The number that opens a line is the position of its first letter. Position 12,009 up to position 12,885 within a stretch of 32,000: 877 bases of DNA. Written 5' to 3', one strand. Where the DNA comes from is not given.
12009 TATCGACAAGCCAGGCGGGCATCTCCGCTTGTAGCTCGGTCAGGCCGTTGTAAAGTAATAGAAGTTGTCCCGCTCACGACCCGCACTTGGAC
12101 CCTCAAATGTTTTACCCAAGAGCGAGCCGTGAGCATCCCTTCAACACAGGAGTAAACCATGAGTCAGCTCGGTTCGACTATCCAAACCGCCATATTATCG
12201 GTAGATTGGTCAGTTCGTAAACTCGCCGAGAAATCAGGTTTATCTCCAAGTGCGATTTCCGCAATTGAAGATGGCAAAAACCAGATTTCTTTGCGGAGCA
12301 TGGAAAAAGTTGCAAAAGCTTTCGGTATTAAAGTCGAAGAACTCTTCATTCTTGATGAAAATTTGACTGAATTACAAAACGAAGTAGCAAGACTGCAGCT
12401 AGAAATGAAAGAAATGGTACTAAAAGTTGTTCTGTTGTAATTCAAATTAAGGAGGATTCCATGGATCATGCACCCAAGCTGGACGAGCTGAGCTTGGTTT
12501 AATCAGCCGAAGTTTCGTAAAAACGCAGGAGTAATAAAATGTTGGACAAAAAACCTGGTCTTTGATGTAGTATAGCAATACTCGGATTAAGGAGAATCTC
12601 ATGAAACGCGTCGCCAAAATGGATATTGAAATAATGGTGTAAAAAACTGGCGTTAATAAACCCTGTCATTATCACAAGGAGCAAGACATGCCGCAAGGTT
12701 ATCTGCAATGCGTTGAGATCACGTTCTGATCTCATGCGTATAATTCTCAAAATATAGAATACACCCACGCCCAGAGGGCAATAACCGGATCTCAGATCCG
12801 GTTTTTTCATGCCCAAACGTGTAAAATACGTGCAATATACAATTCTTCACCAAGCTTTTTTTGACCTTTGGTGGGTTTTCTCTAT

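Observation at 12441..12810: Array of four SD-led micro-ORFs, three of exactly 13 codons, directly downstream of the XRE regulator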

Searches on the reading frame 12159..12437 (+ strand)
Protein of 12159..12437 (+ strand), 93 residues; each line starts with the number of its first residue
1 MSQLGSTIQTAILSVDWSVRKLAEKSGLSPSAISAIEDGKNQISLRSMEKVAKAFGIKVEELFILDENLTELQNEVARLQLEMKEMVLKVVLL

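Call 9: search_protein_families(library=pfam, proteins=[window:12159-12437:+], max_evalue=1)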
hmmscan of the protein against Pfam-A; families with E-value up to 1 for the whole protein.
seq(93 aa): 15 families
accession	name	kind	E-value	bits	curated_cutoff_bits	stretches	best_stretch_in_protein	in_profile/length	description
PF01381.28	HTH_3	-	4.7e-12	46.2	23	1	13-62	6-55/55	Helix-turn-helix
PF13443.12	HTH_26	-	1e-07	32.5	22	1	17-66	11-61/63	Cro/C1-type HTH DNA-binding domain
PF13560.12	HTH_31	-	7.8e-06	26.6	27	1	16-61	14-60/64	Helix-turn-helix domain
PF12844.13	HTH_19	-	2.6e-05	24.5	30.2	1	17-63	13-59/64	Helix-turn-helix domain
PF13744.12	HTH_37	-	6e-05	23.2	27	1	2-60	17-76/80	Helix-turn-helix domain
PF11464.13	Rbsn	-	0.0016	18.5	26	1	58-79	21-42/42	Rabenosyn Rab binding domain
PF13412.12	HTH_24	-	0.04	13.9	21.9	1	18-35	19-36/48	Winged helix-turn-helix DNA-binding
PF18024.7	HTH_50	-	0.047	13.8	27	1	18-33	25-40/50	Helix-turn-helix domain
PF10432.14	bact-PGI_C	-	0.065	13.6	24.5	1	9-42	117-150/151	Bacterial phospho-glucose isomerase C-terminal SIS domain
PF16488.10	ArgoL2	-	0.07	13.8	33.3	1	35-61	5-30/47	Argonaute linker 2 domain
PF04309.18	G3P_antiterm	-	0.092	12.6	27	1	44-90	4-50/173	Glycerol-3-phosphate responsive antiterminator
PF13404.12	HTH_AsnC-type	-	0.093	13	27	1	18-34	19-35/42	AsnC-type helix-turn-helix domain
PF13693.12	HTH_35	-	0.13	12.7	25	1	8-63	7-59/75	Winged helix-turn-helix DNA-binding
PF13413.12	HTH_25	-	0.13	12.5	24.6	1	16-40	10-34/62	Helix-turn-helix domain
PF04967.18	HTH_10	-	0.36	11.1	23.1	0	18-34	25-41/53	HTH DNA binding domain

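Call 10: search_protein_families(library=phrogs, proteins=[window:12159-12437:+], max_evalue=1)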
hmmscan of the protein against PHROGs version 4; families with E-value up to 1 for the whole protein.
seq(93 aa): 46 families (the best 25 are shown)
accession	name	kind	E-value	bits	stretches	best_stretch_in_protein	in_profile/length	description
phrog_3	-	transcription regulation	7.7e-11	43.4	1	4-75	89-158/430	transcriptional repressor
phrog_1373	-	transcription regulation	8.6e-11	43.1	1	11-71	71-131/166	transcriptional regulator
phrog_8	-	transcription regulation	3.7e-10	40.8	1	16-71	170-224/346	transcriptional regulator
phrog_2439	-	transcription regulation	7.7e-09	35.9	1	5-69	9-73/367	transcriptional regulator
phrog_2967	-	transcription regulation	4e-08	34.1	1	8-85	15-92/225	transcriptional regulator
phrog_2328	-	transcription regulation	5e-08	33.8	1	3-63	15-75/128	transcriptional repressor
phrog_4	-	transcription regulation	2.3e-07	31.2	1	4-68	137-197/400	transcriptional repressor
phrog_5823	-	transcription regulation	5.2e-07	30.1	1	6-63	9-67/404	transcriptional regulator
phrog_7241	-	transcription regulation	4.3e-06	27.8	1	19-62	77-120/122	transcriptional regulator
phrog_3949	-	transcription regulation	1.4e-05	26.2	1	19-65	29-75/161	transcriptional repressor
phrog_2339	-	DNA, RNA and nucleotide metabolism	1.7e-05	25.7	1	1-60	23-83/98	HTH DNA binding protein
phrog_4583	-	transcription regulation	4.3e-05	24.5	1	3-62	10-69/81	transcriptional repressor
phrog_13326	-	unknown function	5.6e-05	24.3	1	20-71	11-62/151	-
phrog_18104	-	transcription regulation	0.00012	22.9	1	20-58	17-55/57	transcriptional regulator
phrog_1381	-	moron, auxiliary metabolic gene and host takeover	0.00013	22.4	1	3-70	12-80/264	plasmid antitoxin with HTH domain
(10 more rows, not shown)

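Call 13: find_encoding_contigs(protein=window:12159-12437:+, flank=6000, max_places=10)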
Protein seq(93 aa) (93 aa): 1 contig read that carries it; 1 place shown.
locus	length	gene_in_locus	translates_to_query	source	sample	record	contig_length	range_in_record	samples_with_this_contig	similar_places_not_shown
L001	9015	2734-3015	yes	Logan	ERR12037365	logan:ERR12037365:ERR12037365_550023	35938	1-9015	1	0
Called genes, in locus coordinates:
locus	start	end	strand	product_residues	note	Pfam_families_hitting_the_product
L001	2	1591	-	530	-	?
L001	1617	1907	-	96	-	PF00166:Cpn10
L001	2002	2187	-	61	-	-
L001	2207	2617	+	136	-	-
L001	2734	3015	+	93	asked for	PF13560:HTH_31 (weak), PF01381:HTH_3, PF13443:HTH_26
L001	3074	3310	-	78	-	-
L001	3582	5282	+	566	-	PF21760:SecD_1st (weak), PF22599:SecDF_P1_head, PF03176:MMPL, PF02355:SecD_SecF_C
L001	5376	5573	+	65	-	-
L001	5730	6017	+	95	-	-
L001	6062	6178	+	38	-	-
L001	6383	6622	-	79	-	-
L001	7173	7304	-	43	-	-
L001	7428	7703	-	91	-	-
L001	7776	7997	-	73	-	-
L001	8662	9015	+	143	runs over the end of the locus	PF08245:Mur_ligase_M (weak)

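Call 15: find_homologous_proteins(query=window:12159-12437:+, max_evalue=0.00001)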
Query seq(93 aa) (93 aa): 1 proteins with E <= 0.00001 among 1 candidates.
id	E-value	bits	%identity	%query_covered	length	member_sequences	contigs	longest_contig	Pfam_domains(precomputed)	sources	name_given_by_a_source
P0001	4.8e-48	178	100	100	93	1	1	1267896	PF01381.29,PF13560.13,PF13443.13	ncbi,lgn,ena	-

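Call 21: find_related_loci(query=window:12159-12437:+, collection=viral_contigs, flank=5000)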
Query seq(93 aa) (93 aa) in viral_contigs; peptide patterns used: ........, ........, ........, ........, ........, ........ (x = any residue, [..] = any of these).
11 stretches matched a pattern, but none encodes a relative of the query by tblastn (E <= 1e-3).

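Call 45: search_dna_similar(query=window:12159-12437:+, collection=phages, mode=protein, max_evalue=0.001, max_rows=15)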
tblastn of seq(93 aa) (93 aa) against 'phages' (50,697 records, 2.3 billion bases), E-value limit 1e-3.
Records with a match: 7; places in all: 7; records where one place covers at least 80% of the query: 3.
Best place of each record, by identity: <60% 7.
By first word of the organism name: Bacteriophage 2; Thermoanaerobacterium 2; Clostridioides 1; Bacillus 1; Streptococcus 1.
By host as written in the record: - 2; Thermoanaerobacterium saccharolyticum JW/SL-YS485 2; Clostridioides sp. ES-S-0107-01 1; Bacillus thuringiensis 1; Streptococcus ictaluri 707-05 1.
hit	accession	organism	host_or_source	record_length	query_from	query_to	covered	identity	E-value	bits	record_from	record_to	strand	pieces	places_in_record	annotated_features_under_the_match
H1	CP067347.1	Clostridioides phage ES-S-0107-01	Clostridioides sp. ES-S-0107-01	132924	1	87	94%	35.6%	1e-6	50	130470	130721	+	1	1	record has no annotation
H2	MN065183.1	Bacillus phage vB_BthS-HD29phi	Bacillus thuringiensis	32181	4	90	94%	31.0%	1e-4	44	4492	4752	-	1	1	XRE family transcriptional regulator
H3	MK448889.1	Streptococcus phage Javan262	Streptococcus ictaluri 707-05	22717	4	85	88%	30.1%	1e-3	42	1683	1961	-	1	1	transcriptional repressor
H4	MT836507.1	Bacteriophage sp.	human fecal samples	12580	17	76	65%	38.1%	2e-4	44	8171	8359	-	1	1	record has no annotation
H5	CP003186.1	Thermoanaerobacterium phage THSA-485A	Thermoanaerobacterium saccharolyticum ...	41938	18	63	49%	47.8%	1e-5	47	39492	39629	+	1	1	transcriptional regulator, XRE family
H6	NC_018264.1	Thermoanaerobacterium phage THSA-485A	Thermoanaerobacterium saccharolyticum ...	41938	18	63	49%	47.8%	1e-5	47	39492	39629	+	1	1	transcriptional regulator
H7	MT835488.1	Bacteriophage sp.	human fecal samples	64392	18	70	57%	37.7%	3e-4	43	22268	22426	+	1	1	record has no annotation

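Call 46: search_dna_similar(query=window:12159-12437:+, collection=plasmids, mode=protein, max_evalue=0.001, max_rows=15)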
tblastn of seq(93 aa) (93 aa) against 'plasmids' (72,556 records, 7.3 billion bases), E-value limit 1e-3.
Records with a match: 13; places in all: 13; records where one place covers at least 80% of the query: 1.
Best place of each record, by identity: <60% 13.
By first word of the organism name: Bacillus 4; Paraburkholderia 3; Crassaminicella 1; Calothrix 1; Streptomyces 1; Paenibacillus 1; Photobacterium 1; Peptoclostridium 1.
By predicted mobility (MOB-suite, as given by PLSDB): non-mobilizable 9; mobilizable 4.
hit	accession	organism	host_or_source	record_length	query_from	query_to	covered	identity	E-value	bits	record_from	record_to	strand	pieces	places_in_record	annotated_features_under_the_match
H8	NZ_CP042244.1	Crassaminicella thermophila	cell culture,hydrothermal vent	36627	4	86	89%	37.3%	1e-5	49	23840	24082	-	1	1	helix-turn-helix transcriptional regulator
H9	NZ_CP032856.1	Bacillus subtilis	cell culture,Cheonggukjang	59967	6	62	61%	46.6%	6e-6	49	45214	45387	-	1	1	helix-turn-helix transcriptional regulator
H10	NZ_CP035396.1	Bacillus subtilis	cell culture,food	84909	6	62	61%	46.6%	6e-6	49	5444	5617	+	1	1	helix-turn-helix transcriptional regulator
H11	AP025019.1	Calothrix sp. PCC 7716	-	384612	1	69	74%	36.2%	6e-4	44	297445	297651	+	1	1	transcriptional regulator | hypothetical protein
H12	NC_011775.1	Bacillus cereus G9842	-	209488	13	63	55%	47.2%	5e-4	44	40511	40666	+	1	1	helix-turn-helix transcriptional regulator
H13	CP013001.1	Bacillus thuringiensis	soil sample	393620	13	63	55%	47.2%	5e-4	44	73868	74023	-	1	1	transcriptional regulator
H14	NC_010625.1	Paraburkholderia phymatum STM815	-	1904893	2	63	67%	38.7%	6e-4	44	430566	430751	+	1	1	record has no annotation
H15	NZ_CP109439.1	Streptomyces sp. NBC_01483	-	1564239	2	62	66%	38.5%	1e-5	49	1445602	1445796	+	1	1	none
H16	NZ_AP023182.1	Paraburkholderia sp. PGU19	Physopelta gutta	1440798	2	63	67%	37.1%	5e-4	44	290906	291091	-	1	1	record has no annotation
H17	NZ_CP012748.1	Paraburkholderia caribensis MBA4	soil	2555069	2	63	67%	37.1%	5e-4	44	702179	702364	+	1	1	none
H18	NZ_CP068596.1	Paenibacillus sonchi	cell culture,soil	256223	3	63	66%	37.7%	2e-5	48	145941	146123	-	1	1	helix-turn-helix transcriptional regulator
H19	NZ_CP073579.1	Photobacterium sp. GJ3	-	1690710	18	81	69%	35.5%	3e-4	45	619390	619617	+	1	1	record has no annotation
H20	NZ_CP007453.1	Peptoclostridium acidaminophilum DSM 3953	black mud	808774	7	66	65%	35.0%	8e-4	43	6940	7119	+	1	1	AAA family ATPase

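Call 47: get_annotated_region(hit=H1, flank=1500)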
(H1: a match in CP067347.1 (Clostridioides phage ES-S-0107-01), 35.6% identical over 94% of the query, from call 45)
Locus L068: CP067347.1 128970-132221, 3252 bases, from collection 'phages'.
description: Clostridioides phage ES-S-0107-01, complete sequence.
organism: Clostridioides phage ES-S-0107-01 (NCBI taxid 2802960)
taxonomy: Viruses; Duplodnaviria; Heunggongvirae; Uroviricota; Caudoviricetes
host: Clostridioides sp. ES-S-0107-01; source: soil; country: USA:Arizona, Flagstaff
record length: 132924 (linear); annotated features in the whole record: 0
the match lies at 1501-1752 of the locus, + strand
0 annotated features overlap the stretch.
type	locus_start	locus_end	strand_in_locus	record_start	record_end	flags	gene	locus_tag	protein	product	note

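Call 48: get_annotated_region(hit=H8, flank=1500)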
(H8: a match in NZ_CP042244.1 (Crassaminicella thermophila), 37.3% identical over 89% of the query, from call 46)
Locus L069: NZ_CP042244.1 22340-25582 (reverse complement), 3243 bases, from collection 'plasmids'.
description: Crassaminicella thermophila strain SY095 plasmid pCT01, complete sequence
organism: Crassaminicella thermophila (NCBI taxid 2599308)
taxonomy: Bacteria; Bacillota; Clostridia; Eubacteriales; Clostridiaceae; Crassaminicella; Crassaminicella thermophila
host: -; source: cell culture,hydrothermal vent; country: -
typing (MOB-suite, as given by PLSDB): non-mobilizable
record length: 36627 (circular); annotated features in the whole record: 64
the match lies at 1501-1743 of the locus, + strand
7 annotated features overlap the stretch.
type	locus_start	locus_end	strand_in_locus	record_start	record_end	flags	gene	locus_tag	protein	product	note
CDS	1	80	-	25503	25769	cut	-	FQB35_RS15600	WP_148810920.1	ubiquitin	-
CDS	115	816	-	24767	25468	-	-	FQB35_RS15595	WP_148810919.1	Rha family transcriptional regulator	-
CDS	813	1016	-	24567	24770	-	-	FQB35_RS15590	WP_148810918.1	helix-turn-helix domain-containing protein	-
CDS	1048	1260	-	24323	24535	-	-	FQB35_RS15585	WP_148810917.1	helix-turn-helix transcriptional regulator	-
CDS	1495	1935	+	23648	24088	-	-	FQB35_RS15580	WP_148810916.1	helix-turn-helix transcriptional regulator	-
CDS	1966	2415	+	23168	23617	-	-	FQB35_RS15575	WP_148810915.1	ImmA/IrrE family metallo-endopeptidase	-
CDS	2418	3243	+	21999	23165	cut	-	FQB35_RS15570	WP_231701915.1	tyrosine-type recombinase/integrase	GO:0015074 - DNA integration [Evidence IEA]; GO:0006310 - DNA recombination [Evidence IEA]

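Call 49: get_annotated_region(hit=H2, flank=1500)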
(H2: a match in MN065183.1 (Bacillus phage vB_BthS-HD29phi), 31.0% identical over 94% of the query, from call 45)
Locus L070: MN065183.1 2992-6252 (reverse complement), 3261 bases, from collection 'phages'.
description: Bacillus phage vB_BthS-HD29phi, complete genome.
organism: Bacillus phage vB_BthS-HD29phi (NCBI taxid 2593661)
taxonomy: Viruses; Duplodnaviria; Heunggongvirae; Uroviricota; Caudoviricetes
host: Bacillus thuringiensis; source: -; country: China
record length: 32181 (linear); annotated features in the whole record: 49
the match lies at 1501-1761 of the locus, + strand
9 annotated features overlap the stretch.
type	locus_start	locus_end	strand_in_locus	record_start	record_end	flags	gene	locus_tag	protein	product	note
CDS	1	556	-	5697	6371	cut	-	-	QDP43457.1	antirepressor protein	-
CDS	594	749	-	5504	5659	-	-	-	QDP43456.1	hypothetical protein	-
CDS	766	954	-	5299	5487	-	-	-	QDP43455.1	hypothetical protein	-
CDS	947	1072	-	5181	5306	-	-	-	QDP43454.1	hypothetical protein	-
CDS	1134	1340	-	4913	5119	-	-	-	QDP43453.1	hypothetical protein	-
CDS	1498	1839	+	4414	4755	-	-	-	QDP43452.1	XRE family transcriptional regulator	-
CDS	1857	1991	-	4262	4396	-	-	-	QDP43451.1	hypothetical protein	-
CDS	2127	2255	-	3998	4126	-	-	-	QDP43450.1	hypothetical protein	-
CDS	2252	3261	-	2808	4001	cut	-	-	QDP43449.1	helix-turn-helix protein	-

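Call 56: search_protein_families(library=padloc, proteins=[window:12159-12437:+], max_evalue=1)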
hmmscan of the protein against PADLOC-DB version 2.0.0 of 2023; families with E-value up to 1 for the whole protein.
seq(93 aa): 15 families
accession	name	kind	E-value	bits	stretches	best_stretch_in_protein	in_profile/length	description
PDLC02926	HTH_VI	-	9.1e-16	55.9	1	5-91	3-88/92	-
PDLC04142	capH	-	1.7e-08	33.4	1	3-77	6-77/103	capH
PDLC03665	Control_protein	-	1.7e-08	32.6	1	16-63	22-69/77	control protein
PDLC04775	PDC-M69A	-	2.4e-07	29.2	1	2-71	6-75/113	-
PDLC03946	RmrA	-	3.9e-06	23.8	1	18-76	17-73/357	-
PDLC03666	Control_protein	-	8.2e-06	24.2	1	5-70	8-73/77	control protein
PDLC03949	RmrA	-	2.3e-05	21.4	1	15-77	14-74/363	-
PDLC04757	PDC-M64B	-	0.00016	19.7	1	8-59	34-85/128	-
PDLC03664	Control_protein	-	0.00035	19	1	18-63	28-73/74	control protein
PDLC03947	RmrA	-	0.00038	17.4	1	5-60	13-68/383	-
PDLC03951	RmrA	-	0.0012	15.9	1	16-61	21-66/400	-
PDLC03954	RmrA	-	0.0013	15.7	1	16-69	23-74/380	-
PDLC03953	RmrA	-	0.0019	15.5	1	18-60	20-62/373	-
PDLC03952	RmrA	-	0.0074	13.2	1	8-74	27-91/395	-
PDLC04133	mad1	-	0.012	13.9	1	18-36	7-25/60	mads_1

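Call 57: search_protein_families(library=ncbifam, proteins=[window:12159-12437:+], max_evalue=1)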
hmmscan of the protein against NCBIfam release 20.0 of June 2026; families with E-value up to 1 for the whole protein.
seq(93 aa): 16 families
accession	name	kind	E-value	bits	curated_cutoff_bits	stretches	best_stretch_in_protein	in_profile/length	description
NF007408.0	PRK09943.1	equivalog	3.6e-08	33.2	211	1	16-73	20-77/185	HTH-type transcriptional regulator PuuR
TIGR03070.1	couple_hipB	subfamily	3.6e-07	30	71.65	1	3-58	2-57/58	type II toxin-antitoxin system Y4mF family antitoxin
NF006015.0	PRK08154.1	subfamily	1.9e-06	27.3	204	1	2-67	29-94/314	anaerobic benzoate catabolism transcriptional regulator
NF047948.1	male_kill_WMK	equivalog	4.1e-06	26.5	300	1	4-85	163-244/300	WO male-killing family protein Wmk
NF041951.1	phage_RstR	subfamily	4.7e-06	26.8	80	1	15-79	14-78/108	RstR family transcriptional repressor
NF010465.0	PRK13890.1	equivalog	6.9e-06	26.2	96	1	19-62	21-64/121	conjugal transfer protein TrbA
NF046032.1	TransRegSlrRBacil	equivalog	8.7e-05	22.6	250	1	17-72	15-71/149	HTH-type transcriptional regulator SlrR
TIGR02147.1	Fsuc_second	paralog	0.00011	21.8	50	1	15-60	26-72/272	TIGR02147 family protein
TIGR02607.1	antidote_HigA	equivalog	0.001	18.9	47.7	1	5-60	8-64/81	HigA family addiction module antitoxin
TIGR00270.2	TIGR00270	equivalog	0.0014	18.4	110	1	6-61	78-133/159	multiprotein bridging factor aMBF1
NF038310.1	lysogeny_AimR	equivalog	0.012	14.7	70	1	12-55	5-48/365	AimR family lysis-lysogeny pheromone receptor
NF003162.0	PRK04140.1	equivalog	0.019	14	263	1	14-84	137-208/317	transcriptional regulator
TIGR02612.1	mob_myst_A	hypoth_equivalog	0.023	14.6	122.6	1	17-78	39-102/150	mobile mystery protein A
NF010769.0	PRK14172.1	equivalog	0.026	13.7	392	1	29-78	34-84/278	bifunctional 5,10-methylene-tetrahydrofolate dehydrogenase/ 5,10-methylene-tetrahydrofolate cyclohydrolase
NF007271.0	PRK09726.1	equivalog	0.035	14.1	79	1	15-59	24-68/88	type II toxin-antitoxin system antitoxin HipB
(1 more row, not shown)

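Call 65: search_protein_families(library=padloc, proteins=[L069:1495-1932:+, L070:1498-1836:+], max_evalue=0.01)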
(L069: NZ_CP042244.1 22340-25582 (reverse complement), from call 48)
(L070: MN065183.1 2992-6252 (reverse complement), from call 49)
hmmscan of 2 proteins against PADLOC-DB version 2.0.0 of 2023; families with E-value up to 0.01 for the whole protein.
L069:1495-1932:+ (146 aa): 26 families (the best 25 are shown)
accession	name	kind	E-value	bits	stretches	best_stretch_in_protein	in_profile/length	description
PDLC02926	HTH_VI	-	5e-16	56.8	1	2-65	1-66/92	-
PDLC04142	capH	-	9e-16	56.8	1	2-124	6-86/103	capH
PDLC03665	Control_protein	-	1.2e-15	55.5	1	3-64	9-71/77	control protein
PDLC03954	RmrA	-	5.5e-12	43.3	1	4-111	12-119/380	-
PDLC03946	RmrA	-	1.5e-09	35.1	1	5-140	5-137/357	-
PDLC03949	RmrA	-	5.2e-09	33.4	1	5-89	5-88/363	-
PDLC03944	RmrA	-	1e-08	32.7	1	4-137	8-138/384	-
PDLC03947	RmrA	-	8.1e-08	29.5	1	3-89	12-97/383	-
PDLC04775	PDC-M69A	-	2.4e-07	29.3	1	2-73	7-78/113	-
PDLC03951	RmrA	-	4.2e-07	27.3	1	5-139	11-149/400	-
PDLC03953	RmrA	-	1e-06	26.2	1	4-59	7-62/373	-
PDLC03668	Control_protein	-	1.1e-06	27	1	6-56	12-62/79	control protein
PDLC03943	RmrA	-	1.2e-06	25.9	1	4-104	4-101/370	-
PDLC03664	Control_protein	-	1.7e-06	26.4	1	3-61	14-72/74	control protein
PDLC03666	Control_protein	-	6.8e-06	24.4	1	4-62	8-66/77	control protein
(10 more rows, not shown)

L070:1498-1836:+ (113 aa): 21 families
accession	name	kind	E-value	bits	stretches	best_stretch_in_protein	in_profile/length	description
PDLC04142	capH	-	9.8e-18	63.1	1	2-106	7-98/103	capH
PDLC02926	HTH_VI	-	2.1e-15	54.7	1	1-85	1-84/92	-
PDLC03954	RmrA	-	1e-10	39.1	1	3-106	12-111/380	-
PDLC03951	RmrA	-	3.8e-10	37.3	1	3-65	10-72/400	-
PDLC03949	RmrA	-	3.4e-09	34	1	4-72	5-72/363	-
PDLC03665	Control_protein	-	3.9e-09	34.6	1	2-65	9-73/77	control protein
PDLC03948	RmrA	-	7.4e-09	33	1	5-110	12-111/397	-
PDLC03953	RmrA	-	7.3e-08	30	1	3-67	7-71/373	-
PDLC03946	RmrA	-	7.7e-08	29.5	1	4-75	5-75/357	-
PDLC03944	RmrA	-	9.2e-08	29.5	1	3-107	8-108/384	-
PDLC04775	PDC-M69A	-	1e-07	30.4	1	2-109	8-103/113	-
PDLC03952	RmrA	-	1.8e-07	28.4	1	4-62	25-83/395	-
PDLC03947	RmrA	-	1.9e-07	28.2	1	2-68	12-78/383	-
PDLC03945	RmrA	-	9.7e-07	26.3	1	2-108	3-106/394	-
PDLC03956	RmrA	-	4.8e-06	23.9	1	15-67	23-75/399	-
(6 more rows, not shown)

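Call 83: predict_structure(protein=window:12159-12437:+)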
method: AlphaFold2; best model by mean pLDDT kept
length: 93 residues; sequences in the alignment: 1
mean_pLDDT: 69.5   pTM: 0.38
mean pLDDT of the five models: 69.5, 68.3, 67.7, 65.7, 61.0
residues with pLDDT >= 90: 17; 70-90: 23; 50-70: 47; < 50: 6
segments of 3 or more residues with pLDDT < 50: 1-3
pLDDT, mean of each block of 10 residues (from residue 1): 49 53 64 64 64 72 72 90 94 83
secondary structure, 60 per line:
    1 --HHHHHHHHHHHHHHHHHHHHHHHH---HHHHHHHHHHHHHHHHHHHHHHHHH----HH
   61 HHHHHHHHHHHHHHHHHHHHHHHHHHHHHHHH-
elements in order: H3-26 H30-54 H59-92

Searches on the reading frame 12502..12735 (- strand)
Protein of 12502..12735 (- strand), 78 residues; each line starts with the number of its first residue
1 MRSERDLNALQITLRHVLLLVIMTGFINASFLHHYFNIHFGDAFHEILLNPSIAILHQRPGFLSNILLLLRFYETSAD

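Call 56: search_protein_families(library=padloc, proteins=[window:12502-12735:-], max_evalue=1)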
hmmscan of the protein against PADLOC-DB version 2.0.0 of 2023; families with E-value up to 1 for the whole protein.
seq(78 aa): 0 families

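Call 57: search_protein_families(library=ncbifam, proteins=[window:12502-12735:-], max_evalue=1)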
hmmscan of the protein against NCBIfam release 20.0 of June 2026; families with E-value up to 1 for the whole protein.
seq(78 aa): 0 families

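Call 68: find_homologous_proteins(query=window:12502-12735:-, max_evalue=0.01)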
Query seq(78 aa) (78 aa): 1 proteins with E <= 0.01 among 1 candidates.
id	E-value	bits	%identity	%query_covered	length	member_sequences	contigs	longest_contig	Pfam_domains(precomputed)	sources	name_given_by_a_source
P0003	4.7e-43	162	100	100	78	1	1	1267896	-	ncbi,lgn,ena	-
